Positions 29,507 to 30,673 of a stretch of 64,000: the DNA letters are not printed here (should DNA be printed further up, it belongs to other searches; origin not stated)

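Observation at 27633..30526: Cobalamin riboswitch controlling a Znu/Mnt-type (cluster A-I) metal ABC importer, divergent from B12-dependent methylmalonyl-CoA mutase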

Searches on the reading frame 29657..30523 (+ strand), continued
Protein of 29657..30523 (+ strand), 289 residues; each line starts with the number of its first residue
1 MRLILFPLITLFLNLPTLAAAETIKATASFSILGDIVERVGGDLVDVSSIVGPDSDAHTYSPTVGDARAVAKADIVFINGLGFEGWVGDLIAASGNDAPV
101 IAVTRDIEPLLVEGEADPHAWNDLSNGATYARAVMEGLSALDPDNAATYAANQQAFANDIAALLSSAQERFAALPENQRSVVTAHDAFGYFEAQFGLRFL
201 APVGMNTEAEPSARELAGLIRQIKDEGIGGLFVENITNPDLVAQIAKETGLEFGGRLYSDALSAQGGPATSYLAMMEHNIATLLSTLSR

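Call 33: find_encoding_contigs(protein=P0004, flank=10000, max_places=4)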
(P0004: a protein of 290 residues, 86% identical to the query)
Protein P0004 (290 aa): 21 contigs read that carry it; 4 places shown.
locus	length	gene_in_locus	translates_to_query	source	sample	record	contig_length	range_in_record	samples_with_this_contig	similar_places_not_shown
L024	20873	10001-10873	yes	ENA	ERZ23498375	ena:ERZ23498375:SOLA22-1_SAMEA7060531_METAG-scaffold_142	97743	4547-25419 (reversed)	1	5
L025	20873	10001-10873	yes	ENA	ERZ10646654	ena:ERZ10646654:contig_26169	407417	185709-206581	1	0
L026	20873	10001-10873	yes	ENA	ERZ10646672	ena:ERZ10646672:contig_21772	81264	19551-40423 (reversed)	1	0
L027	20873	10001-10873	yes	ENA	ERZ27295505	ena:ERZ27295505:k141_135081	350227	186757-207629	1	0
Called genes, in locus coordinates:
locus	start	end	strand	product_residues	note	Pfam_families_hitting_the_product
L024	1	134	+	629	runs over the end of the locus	PF22019:GlgB_N, PF02922:CBM_48, PF00128:Alpha-amylase (weak), PF02806:Alpha-amylase_C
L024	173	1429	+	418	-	PF00483:NTP_transferase, PF24894:Hexapep_GlmU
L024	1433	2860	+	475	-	PF08323:Glyco_transf_5, PF13439:Glyco_transf_4, PF13579:Glyco_trans_4_4 (weak), PF00534:Glycos_transf_1, PF13692:Glyco_trans_1_4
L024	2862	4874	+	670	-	PF02922:CBM_48, PF00128:Alpha-amylase (faint)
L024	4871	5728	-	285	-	PF04655:APH_6_hur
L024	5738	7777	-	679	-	PF01642:MM_CoA_mutase, PF02310:B12-binding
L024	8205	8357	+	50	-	-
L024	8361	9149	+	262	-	PF00005:ABC_tran, PF13304:AAA_21 (faint)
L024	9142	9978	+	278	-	PF00950:ABC-3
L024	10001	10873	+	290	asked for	PF01297:ZnuA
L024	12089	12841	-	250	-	PF02463:SMC_N (weak), PF13555:AAA_29 (weak), PF00005:ABC_tran, PF09818:ABC_ATPase (faint), PF13304:AAA_21 (weak)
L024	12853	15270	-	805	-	PF00528:BPD_transp_1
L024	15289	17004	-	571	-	PF00528:BPD_transp_1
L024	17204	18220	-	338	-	PF00497:SBP_bac_3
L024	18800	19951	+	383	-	PF01053:Cys_Met_Meta_PP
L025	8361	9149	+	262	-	PF00005:ABC_tran, PF13304:AAA_21 (faint)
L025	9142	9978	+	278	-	PF00950:ABC-3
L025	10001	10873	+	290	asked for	PF01297:ZnuA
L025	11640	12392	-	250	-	PF02463:SMC_N (weak), PF13555:AAA_29 (weak), PF00005:ABC_tran, PF09818:ABC_ATPase (faint), PF13304:AAA_21 (weak)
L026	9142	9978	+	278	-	PF00950:ABC-3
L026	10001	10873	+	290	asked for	PF01297:ZnuA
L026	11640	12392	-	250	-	PF02463:SMC_N (weak), PF13555:AAA_29 (weak), PF00005:ABC_tran, PF09818:ABC_ATPase (faint), PF13304:AAA_21 (weak)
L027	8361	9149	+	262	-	PF00005:ABC_tran, PF13304:AAA_21 (faint)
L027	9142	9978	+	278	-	PF00950:ABC-3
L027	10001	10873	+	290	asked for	PF01297:ZnuA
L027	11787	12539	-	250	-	PF02463:SMC_N (weak), PF13555:AAA_29 (weak), PF00005:ABC_tran, PF09818:ABC_ATPase (faint), PF13304:AAA_21 (weak)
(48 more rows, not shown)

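Call 34: find_encoding_contigs(protein=P0095, flank=10000, max_places=2)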
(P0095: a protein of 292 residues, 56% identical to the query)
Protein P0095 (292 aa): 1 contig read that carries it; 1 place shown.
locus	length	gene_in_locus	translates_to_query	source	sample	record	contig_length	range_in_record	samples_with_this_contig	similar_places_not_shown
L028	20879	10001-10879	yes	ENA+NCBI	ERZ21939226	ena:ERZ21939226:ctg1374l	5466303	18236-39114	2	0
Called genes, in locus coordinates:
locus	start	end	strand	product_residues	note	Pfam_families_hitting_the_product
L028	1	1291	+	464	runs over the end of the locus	PF00202:Aminotran_3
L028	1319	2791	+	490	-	PF00392:GntR, PF00155:Aminotran_1_2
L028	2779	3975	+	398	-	PF01321:Creatinase_N, PF00557:Peptidase_M24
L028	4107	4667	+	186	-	PF00300:His_Phos_1 (weak)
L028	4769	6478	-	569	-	PF00015:MCPsignal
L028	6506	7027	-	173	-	-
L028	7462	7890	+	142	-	PF09335:VTT_dom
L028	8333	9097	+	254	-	PF00005:ABC_tran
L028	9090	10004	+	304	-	PF00950:ABC-3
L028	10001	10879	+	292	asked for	PF01297:ZnuA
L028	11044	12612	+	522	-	PF04577:Glyco_transf_61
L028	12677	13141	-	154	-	PF07719:TPR_2 (faint), PF13428:TPR_14 (faint), PF13432:TPR_16 (weak), PF14559:TPR_19 (weak), PF13431:TPR_17 (faint), PF13181:TPR_8 (weak)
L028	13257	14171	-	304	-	PF01522:Polysacc_deac_1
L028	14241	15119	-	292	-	PF00126:HTH_1, PF03466:LysR_substrate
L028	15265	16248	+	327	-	PF00005:ABC_tran, PF13304:AAA_21 (weak), PF08402:TOBE_2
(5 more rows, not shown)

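Call 35: find_encoding_contigs(protein=P0117, flank=10000, max_places=2)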
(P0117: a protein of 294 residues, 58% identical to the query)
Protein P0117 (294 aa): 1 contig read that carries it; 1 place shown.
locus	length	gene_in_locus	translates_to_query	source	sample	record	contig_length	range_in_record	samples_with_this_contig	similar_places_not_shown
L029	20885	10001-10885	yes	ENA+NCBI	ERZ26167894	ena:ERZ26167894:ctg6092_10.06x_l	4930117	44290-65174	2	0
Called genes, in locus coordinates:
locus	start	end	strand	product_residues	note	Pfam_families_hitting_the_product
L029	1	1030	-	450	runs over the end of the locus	PF03972:MmgE_PrpD_N, PF19305:MmgE_PrpD_C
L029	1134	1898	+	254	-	PF01177:Asp_Glu_race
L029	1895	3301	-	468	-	PF01494:FAD_binding_3, PF07992:Pyr_redox_2 (weak), PF00070:Pyr_redox (faint), PF00890:FAD_binding_2, PF01266:DAO, PF03486:HI0933_like (weak), PF12831:FAD_oxidored, PF13450:NAD_binding_8 (weak)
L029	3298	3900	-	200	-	PF00857:Isochorismatase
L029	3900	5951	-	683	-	PF05378:Hydant_A_N, PF01968:Hydantoinase_A, PF19278:Hydant_A_C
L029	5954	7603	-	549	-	PF02538:Hydantoinase_B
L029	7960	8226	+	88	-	-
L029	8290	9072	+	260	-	PF00005:ABC_tran, PF02463:SMC_N (faint), PF13304:AAA_21 (faint)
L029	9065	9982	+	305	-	PF00950:ABC-3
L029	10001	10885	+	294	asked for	PF01297:ZnuA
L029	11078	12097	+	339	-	-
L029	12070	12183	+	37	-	-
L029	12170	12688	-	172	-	PF13098:Thioredoxin_2 (weak)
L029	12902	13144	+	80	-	-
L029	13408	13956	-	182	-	PF01936:NYN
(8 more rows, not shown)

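Call 36: find_encoding_contigs(protein=P0082, flank=10000, max_places=2)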
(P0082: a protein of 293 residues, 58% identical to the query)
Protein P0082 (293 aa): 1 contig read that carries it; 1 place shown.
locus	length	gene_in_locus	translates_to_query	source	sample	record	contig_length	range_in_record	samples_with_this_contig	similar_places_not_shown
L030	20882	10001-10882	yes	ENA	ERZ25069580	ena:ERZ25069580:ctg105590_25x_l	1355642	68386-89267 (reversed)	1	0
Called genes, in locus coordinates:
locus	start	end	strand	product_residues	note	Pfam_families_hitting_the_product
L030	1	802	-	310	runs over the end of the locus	PF05721:PhyH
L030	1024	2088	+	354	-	PF00487:FA_desaturase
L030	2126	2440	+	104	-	PF00355:Rieske, PF13806:Rieske_2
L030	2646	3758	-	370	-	PF13407:Peripla_BP_4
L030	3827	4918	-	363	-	PF02653:BPD_transp_2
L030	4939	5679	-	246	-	PF00005:ABC_tran, PF02463:SMC_N (faint), PF13304:AAA_21 (faint)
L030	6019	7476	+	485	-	PF00224:PK, PF02887:PK_C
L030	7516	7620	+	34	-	-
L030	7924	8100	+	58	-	-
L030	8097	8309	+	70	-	-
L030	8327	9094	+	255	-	PF00005:ABC_tran, PF13304:AAA_21 (faint)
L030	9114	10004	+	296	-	PF00950:ABC-3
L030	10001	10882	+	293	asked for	PF01297:ZnuA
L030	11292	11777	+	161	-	PF04314:LpqE-like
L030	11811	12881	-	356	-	PF00005:ABC_tran, PF13304:AAA_21 (faint), PF17912:OB_MalK, PF08402:TOBE_2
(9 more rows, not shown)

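Call 37: find_encoding_contigs(protein=P0039, flank=10000, max_places=2)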
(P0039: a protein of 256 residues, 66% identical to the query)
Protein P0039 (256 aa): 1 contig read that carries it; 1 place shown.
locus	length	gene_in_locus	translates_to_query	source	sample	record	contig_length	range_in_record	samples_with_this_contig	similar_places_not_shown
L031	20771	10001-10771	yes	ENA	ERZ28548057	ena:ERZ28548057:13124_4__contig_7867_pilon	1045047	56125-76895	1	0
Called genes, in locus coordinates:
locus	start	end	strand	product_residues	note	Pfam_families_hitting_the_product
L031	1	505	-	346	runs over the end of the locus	PF03547:Mem_trans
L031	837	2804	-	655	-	PF16177:ACAS_N, PF00501:AMP-binding, PF13193:AMP-binding_C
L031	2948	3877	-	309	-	PF04655:APH_6_hur, PF01636:APH (weak)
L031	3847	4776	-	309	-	PF00126:HTH_1, PF03466:LysR_substrate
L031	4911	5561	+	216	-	PF13489:Methyltransf_23, PF13847:Methyltransf_31, PF08241:Methyltransf_11, PF08242:Methyltransf_12, PF13649:Methyltransf_25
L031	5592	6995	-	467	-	PF01642:MM_CoA_mutase, PF02310:B12-binding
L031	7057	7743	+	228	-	-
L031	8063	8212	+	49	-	-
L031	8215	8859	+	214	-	PF00005:ABC_tran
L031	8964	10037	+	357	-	PF00950:ABC-3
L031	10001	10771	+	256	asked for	PF01297:ZnuA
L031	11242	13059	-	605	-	PF01336:tRNA_anti-codon, PF00152:tRNA-synt_2, PF02938:GAD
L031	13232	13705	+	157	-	PF00892:EamA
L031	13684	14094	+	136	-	PF00892:EamA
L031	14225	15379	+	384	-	PF01612:DNA_pol_A_exo1, PF00570:HRDC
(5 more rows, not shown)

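Call 45: find_related_loci(query=A1, collection=metagenome_contigs, flank=6000)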
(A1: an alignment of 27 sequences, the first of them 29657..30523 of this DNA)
Query A1 (289 aa) in metagenome_contigs; peptide patterns used: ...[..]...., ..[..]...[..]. (x = any residue, [..] = any of these).
600 stretches matched a pattern (row limit reached: there are more); 565 encode a relative of the query (tblastn E <= 1e-3); the best 80 are kept; 80 distinct loci.
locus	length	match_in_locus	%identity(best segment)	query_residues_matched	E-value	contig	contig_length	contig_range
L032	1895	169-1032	74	1-289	2e-155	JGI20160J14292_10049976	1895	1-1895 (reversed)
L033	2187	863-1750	65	3-287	1e-125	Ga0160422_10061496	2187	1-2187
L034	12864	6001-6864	57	1-288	4e-105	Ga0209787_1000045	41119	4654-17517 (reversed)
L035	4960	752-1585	56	8-287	2e-103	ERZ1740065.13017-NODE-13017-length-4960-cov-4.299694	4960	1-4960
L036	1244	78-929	55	2-289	7e-112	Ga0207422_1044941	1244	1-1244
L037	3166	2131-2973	55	3-287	2e-103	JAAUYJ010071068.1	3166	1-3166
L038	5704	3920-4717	58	22-287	4e-101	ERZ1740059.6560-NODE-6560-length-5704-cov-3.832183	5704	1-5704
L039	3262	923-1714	57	24-287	8e-103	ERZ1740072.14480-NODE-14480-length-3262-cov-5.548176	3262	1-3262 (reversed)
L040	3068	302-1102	56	22-288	4e-102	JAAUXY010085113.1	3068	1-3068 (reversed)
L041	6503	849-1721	53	1-289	1e-98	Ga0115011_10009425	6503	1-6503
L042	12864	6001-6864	56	1-288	2e-98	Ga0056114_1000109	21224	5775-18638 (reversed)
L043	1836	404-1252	54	6-289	1e-103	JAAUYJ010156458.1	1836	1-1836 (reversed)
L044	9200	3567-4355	56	25-287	3e-97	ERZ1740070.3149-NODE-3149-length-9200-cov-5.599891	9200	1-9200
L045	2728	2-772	60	32-288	2e-100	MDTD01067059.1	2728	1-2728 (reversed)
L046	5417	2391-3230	56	10-287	3e-92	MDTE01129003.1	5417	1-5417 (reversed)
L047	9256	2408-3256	52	6-288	2e-90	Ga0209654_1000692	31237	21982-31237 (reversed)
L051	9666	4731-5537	53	21-289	2e-88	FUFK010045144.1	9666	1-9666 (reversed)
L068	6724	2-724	55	49-289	8e-83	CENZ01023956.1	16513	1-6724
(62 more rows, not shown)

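Call 49: search_protein_families(library=ncbifam, proteins=[L046:81-476:+, L046:3606-4946:+, L046:3223-3579:+, L051:5617-6960:+, L051:6951-7988:+, L051:7988-8428:+, L051:9072-9530:+], max_evalue=0.001)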
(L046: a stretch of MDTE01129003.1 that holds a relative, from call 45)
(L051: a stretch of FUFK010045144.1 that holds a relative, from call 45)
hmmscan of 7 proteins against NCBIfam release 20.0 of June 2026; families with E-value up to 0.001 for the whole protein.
L046:81-476:+ (132 aa): 1 family
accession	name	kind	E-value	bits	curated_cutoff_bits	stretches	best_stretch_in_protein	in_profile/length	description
NF041613.1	fdxn_Azotob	equivalog_domain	0.00018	21.7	195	1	1-89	1-87/107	2Fe-2S ferredoxin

L046:3606-4946:+ (447 aa): 8 families
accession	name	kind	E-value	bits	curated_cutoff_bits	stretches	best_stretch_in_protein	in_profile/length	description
NF008578.0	PRK11537.1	equivalog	8.4e-78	261.8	361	2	5-212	2-212/318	GTPase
TIGR02475.1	CobW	equivalog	1.8e-64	217.8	332.1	3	5-135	2-137/342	cobalamin biosynthesis protein CobW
NF038288.1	chaper_GTP_ZigA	equivalog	8.8e-58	196.1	600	1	7-207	1-230/390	zinc metallochaperone GTPase ZigA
NF041053.1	CobW_rel_Se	equivalog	1.2e-19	70.8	180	1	11-195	5-189/195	CobW-related selenoprotein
NF047431.1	hiber_recruit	equivalog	2.4e-07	30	375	1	54-181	55-211/402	ribosome hibernation factor-recruiting GTPase MRF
TIGR00073.1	hypB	equivalog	1.7e-05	24.4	121.2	0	11-99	34-120/217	hydrogenase nickel incorporation protein HypB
NF000908.1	PRK00089.1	equivalog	9.7e-05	21.8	237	0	86-196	47-159/291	GTPase Era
NF010340.0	PRK13768.1-2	equivalog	0.0009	19.1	293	0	145-189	159-203/265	GTPase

L046:3223-3579:+ (119 aa): 0 families

L051:5617-6960:+ (448 aa): 7 families
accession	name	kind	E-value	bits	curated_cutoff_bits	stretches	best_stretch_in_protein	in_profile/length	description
NF008578.0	PRK11537.1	equivalog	5e-80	269.1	361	2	6-210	3-209/318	GTPase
TIGR02475.1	CobW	equivalog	4.4e-67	226.4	332.1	3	5-135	2-137/342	cobalamin biosynthesis protein CobW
NF038288.1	chaper_GTP_ZigA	equivalog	9.2e-59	199.3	600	2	7-142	1-146/390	zinc metallochaperone GTPase ZigA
NF041053.1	CobW_rel_Se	equivalog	3.9e-18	65.8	180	1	11-187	5-182/195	CobW-related selenoprotein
NF047431.1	hiber_recruit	equivalog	2.9e-08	33.1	375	1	54-190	55-217/402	ribosome hibernation factor-recruiting GTPase MRF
TIGR00073.1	hypB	equivalog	5.8e-06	25.9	121.2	0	9-99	32-120/217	hydrogenase nickel incorporation protein HypB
NF000908.1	PRK00089.1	equivalog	0.00022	20.6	237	0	87-186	48-148/291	GTPase Era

L051:6951-7988:+ (346 aa): 1 family
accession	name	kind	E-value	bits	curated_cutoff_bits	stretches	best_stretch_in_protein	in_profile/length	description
TIGR03300.1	assembly_YfgL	equivalog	7.8e-09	34.7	285.2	1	123-220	71-167/377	outer membrane protein assembly factor BamB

L051:7988-8428:+ (147 aa): 0 families

L051:9072-9530:+ (153 aa): 1 family
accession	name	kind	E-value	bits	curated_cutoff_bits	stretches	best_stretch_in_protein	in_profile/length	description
NF041612.1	fdxn_Clost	equivalog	0.00077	20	150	1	29-97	8-76/102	2Fe-2S ferredoxin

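Call 50: search_protein_families(library=pfam, proteins=[L046:81-476:+, L046:3606-4946:+, L046:3223-3579:+, L051:5617-6960:+, L051:6951-7988:+, L051:7988-8428:+, L051:9072-9530:+], max_evalue=0.001)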
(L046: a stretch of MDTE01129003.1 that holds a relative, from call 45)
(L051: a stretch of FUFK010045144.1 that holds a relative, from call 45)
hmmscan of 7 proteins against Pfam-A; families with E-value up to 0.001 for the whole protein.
L046:81-476:+ (132 aa): 1 family
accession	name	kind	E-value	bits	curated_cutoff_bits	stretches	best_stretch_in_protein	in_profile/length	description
PF07845.16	DUF1636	-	7.1e-30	104.2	31.6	1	8-122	1-117/117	Protein of unknown function (DUF1636)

L046:3606-4946:+ (447 aa): 4 families
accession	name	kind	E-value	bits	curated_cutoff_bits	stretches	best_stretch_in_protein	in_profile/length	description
PF02492.25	cobW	-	9.7e-62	208.2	20.7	1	8-184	1-179/180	CobW/HypB/UreG, nucleotide-binding domain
PF07683.19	CobW_C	-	1.3e-27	96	22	1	354-446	2-94/94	Cobalamin synthesis protein cobW C-terminal domain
PF00009.33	GTP_EFTU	-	7.8e-06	26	26.5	1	12-177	8-150/188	Elongation factor Tu GTP binding domain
PF03193.22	RsgA_GTPase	-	0.00021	21.6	30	0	9-33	108-132/174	RsgA GTPase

L046:3223-3579:+ (119 aa): 0 families

L051:5617-6960:+ (448 aa): 4 families
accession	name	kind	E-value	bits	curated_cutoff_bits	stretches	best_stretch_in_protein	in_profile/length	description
PF02492.25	cobW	-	6.7e-62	208.7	20.7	1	8-184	1-179/180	CobW/HypB/UreG, nucleotide-binding domain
PF07683.19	CobW_C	-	3.6e-27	94.5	22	1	355-447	2-94/94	Cobalamin synthesis protein cobW C-terminal domain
PF00009.33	GTP_EFTU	-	6.8e-05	23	26.5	1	14-200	10-171/188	Elongation factor Tu GTP binding domain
PF03193.22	RsgA_GTPase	-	0.00018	21.8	30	0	8-32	107-131/174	RsgA GTPase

L051:6951-7988:+ (346 aa): 37 families (the best 25 are shown)
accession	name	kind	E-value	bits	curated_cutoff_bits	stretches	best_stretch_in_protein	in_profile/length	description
PF25174.1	Beta-prop_THOC3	-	6.3e-39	134.1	305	2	108-345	3-242/272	THOC3 beta-propeller domain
PF24807.1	WD40_CDC20-Fz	-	7e-28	98.2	200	3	22-158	51-188/292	CDC20/Fizzy WD40 domain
PF25173.1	Beta-prop_WDR3_1st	-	1.2e-27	97.2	154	3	162-254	4-99/184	WDR3 first beta-propeller domain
PF00400.38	WD40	-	2.3e-25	88.4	27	2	266-300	5-39/39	WD domain, G-beta repeat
PF24817.1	WD40_WDHD1_1st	-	6.9e-22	78.4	109.9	3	270-340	220-289/291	WDHD1 first WD40 domain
PF23414.1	Beta-prop_EML_2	-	7.1e-22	78.5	90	2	189-345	1-153/266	Echinoderm microtubule-associated protein second beta-propeller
PF24814.1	WD40_Prp19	-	1.7e-20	73.7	320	2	64-254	5-205/281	Prp19 WD40 domain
PF25391.1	WD40_Gbeta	-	4e-16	59.4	150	2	146-338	54-248/340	G protein beta WD-40 repeat protein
PF12894.13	ANAPC4_WD40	-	2.6e-15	56.9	22.9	0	318-344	40-66/91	Anaphase-promoting complex subunit 4 WD40 domain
PF25172.1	Beta-prop_WDR3_2nd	-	3.3e-15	56.5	140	1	115-217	7-111/293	WDR3 second beta-propeller domain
PF23409.1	Beta-prop_EML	-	7.9e-13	48.9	88.2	0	229-301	158-227/267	Echinoderm microtubule-associated protein first beta-propeller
PF23383.1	Beta-prop_IFT140_1st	-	1.1e-12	47.8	27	0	263-316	93-144/406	IFT140 first beta-propeller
PF24796.1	WDR55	-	3.1e-12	46.6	200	1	30-210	61-245/296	WDR55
PF24105.1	Beta-prop_CAF1B_HIR1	-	1.1e-11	44.8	80.5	1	241-305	35-103/383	CAF1B/HIR1 beta-propeller domain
PF23869.1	Beta-prop_WDR75_1st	-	1.9e-11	44.2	45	0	261-331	218-285/292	WD repeat-containing protein 75 first beta-propeller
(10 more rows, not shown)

L051:7988-8428:+ (147 aa): 0 families

L051:9072-9530:+ (153 aa): 1 family
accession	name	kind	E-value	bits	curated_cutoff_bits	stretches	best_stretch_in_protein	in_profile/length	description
PF07845.16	DUF1636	-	6.3e-32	110.9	31.6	1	29-145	1-117/117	Protein of unknown function (DUF1636)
